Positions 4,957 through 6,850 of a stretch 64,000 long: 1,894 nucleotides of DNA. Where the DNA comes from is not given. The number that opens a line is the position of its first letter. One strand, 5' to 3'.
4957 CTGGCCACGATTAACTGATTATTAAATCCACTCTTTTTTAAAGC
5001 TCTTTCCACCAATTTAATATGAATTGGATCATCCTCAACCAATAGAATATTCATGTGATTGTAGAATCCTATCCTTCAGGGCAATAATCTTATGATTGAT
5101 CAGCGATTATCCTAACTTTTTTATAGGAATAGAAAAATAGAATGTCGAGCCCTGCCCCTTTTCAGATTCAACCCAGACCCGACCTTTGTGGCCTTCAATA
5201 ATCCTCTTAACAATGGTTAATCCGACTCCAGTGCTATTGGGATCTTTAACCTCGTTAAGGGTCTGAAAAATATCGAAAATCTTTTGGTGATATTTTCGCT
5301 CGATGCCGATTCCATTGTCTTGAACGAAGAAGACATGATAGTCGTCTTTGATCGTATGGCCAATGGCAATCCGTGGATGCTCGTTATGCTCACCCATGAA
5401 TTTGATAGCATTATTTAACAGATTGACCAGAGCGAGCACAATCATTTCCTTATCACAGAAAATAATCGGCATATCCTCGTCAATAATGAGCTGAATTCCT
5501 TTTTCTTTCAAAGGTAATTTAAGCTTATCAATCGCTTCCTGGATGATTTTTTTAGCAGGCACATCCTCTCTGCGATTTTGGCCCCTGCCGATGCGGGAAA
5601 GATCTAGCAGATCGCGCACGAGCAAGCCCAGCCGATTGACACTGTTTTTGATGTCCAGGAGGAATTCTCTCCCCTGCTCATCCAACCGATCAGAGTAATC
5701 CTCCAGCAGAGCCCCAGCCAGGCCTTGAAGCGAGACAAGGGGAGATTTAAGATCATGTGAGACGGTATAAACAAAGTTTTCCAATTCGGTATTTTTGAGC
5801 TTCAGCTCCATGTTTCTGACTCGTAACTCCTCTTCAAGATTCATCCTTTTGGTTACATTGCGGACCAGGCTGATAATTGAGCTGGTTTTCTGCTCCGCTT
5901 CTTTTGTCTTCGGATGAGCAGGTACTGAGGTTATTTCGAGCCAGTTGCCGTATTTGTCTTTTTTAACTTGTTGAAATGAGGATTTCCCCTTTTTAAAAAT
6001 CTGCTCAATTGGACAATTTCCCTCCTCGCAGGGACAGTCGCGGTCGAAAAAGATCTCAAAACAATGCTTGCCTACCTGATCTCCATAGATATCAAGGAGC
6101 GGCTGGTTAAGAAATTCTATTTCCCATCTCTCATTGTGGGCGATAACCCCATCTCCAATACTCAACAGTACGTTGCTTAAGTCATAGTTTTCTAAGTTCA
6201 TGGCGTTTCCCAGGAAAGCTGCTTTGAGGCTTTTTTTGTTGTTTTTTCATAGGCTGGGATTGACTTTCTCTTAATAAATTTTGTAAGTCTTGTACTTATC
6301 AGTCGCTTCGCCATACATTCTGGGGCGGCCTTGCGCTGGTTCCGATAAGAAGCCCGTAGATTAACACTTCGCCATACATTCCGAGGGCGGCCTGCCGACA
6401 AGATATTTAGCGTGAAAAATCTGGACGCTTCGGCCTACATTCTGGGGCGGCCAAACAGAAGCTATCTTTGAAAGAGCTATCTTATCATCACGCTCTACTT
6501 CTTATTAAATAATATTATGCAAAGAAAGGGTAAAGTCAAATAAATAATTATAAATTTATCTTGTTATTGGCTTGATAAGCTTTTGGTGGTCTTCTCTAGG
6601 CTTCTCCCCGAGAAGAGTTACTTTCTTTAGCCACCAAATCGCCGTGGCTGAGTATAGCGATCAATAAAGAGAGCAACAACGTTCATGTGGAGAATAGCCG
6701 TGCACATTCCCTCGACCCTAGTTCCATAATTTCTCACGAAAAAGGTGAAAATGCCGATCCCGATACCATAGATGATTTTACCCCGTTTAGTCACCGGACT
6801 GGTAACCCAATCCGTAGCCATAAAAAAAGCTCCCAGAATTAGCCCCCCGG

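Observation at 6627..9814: Minimal cytochrome b - RnfC - RnfD operon without rnfG/E/A/B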

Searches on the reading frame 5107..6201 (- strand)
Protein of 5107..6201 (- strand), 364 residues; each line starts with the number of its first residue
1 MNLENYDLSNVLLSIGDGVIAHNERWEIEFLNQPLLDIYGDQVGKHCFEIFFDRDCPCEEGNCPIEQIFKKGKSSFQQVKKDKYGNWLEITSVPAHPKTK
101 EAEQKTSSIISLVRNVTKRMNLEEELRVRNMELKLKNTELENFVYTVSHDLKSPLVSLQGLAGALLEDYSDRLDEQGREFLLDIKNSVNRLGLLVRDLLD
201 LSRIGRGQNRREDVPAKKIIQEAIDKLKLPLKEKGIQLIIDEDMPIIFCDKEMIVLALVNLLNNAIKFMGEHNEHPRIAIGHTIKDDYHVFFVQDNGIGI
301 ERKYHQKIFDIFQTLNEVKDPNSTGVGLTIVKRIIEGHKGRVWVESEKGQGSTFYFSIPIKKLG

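Call 4: search_protein_families(library=pfam, proteins=[window:5107-6201:-], max_evalue=0.01)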
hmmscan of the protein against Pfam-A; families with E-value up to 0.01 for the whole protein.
window:5107-6201:- (364 aa): 4 families
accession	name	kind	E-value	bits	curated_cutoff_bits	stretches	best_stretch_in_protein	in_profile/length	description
PF02518.31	HATPase_c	-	1e-23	84.3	26.4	1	250-361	2-110/111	Histidine kinase-, DNA gyrase B-, and HSP90-like ATPase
PF00512.31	HisKA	-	3.8e-15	56.1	26.9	1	140-207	2-66/66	His Kinase A (phospho-acceptor) domain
PF14501.12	HATPase_c_5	-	5.2e-06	26.8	22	1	254-359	6-100/102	GHKL domain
PF13426.13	PAS_9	-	1.7e-05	25.4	27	1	22-117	7-102/103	PAS domain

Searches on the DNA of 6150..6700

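Call 86: search_rna_families(source=window, start=6150, end=6700, threshold=evalue, max_evalue=1)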
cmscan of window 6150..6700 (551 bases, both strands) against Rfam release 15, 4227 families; matches with E-value up to 1: 0.
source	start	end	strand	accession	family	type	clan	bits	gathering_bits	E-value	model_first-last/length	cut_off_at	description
